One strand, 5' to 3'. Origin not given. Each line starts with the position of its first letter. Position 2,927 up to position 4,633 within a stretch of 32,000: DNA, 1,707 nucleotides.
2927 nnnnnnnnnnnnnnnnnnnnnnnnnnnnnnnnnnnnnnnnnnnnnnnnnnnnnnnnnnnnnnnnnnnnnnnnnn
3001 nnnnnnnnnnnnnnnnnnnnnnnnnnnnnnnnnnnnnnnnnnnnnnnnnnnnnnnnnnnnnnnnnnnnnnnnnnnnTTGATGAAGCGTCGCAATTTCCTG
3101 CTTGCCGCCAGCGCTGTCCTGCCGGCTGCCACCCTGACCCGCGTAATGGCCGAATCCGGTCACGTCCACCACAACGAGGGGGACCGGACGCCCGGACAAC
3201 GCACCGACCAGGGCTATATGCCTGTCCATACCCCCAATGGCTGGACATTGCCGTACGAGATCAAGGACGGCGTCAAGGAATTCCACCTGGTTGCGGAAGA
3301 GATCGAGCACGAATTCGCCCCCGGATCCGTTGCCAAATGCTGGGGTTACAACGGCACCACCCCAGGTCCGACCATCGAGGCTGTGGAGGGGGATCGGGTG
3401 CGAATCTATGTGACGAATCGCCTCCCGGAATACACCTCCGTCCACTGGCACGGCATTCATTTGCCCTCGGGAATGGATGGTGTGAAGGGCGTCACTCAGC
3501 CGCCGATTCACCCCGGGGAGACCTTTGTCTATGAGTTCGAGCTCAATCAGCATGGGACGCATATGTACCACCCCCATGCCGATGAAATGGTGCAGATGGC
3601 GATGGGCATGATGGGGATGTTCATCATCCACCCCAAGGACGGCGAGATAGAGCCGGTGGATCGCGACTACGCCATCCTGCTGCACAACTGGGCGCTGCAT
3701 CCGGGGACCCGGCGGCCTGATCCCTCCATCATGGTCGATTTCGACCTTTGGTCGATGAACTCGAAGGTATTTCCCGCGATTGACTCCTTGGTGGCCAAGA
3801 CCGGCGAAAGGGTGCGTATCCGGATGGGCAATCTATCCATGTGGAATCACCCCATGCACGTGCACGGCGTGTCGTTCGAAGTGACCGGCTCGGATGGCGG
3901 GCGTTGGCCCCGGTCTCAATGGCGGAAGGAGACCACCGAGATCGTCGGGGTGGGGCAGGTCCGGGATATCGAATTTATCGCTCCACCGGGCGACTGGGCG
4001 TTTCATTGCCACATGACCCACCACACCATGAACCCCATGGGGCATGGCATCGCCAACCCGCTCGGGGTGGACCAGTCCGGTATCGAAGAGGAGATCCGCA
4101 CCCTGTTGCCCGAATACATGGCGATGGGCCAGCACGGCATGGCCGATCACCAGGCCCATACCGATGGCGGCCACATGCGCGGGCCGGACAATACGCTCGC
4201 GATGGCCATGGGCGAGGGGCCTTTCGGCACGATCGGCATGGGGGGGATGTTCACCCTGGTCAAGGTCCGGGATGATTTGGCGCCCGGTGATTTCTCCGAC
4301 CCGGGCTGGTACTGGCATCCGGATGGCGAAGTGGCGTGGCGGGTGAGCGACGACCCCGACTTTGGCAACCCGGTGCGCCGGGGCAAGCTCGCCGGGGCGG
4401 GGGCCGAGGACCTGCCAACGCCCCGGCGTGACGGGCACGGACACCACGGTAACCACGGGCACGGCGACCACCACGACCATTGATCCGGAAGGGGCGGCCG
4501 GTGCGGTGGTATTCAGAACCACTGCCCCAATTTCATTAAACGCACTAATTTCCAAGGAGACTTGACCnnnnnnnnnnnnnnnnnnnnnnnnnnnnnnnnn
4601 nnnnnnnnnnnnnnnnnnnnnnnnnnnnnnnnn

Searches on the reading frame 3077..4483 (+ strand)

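Call 57: search_protein_families(library=pfam, proteins=[window:3077-4483:+], max_evalue=0.0001)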
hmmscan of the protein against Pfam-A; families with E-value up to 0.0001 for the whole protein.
window:3077-4483:+ (468 aa): 2 families
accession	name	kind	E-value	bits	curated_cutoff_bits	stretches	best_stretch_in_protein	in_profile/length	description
PF07732.21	Cu-oxidase_3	-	1.5e-40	138.4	21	1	79-188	8-118/119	Multicopper oxidase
PF07731.20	Cu-oxidase_2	-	2.4e-25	89.3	20.4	1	224-323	21-129/137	Multicopper oxidase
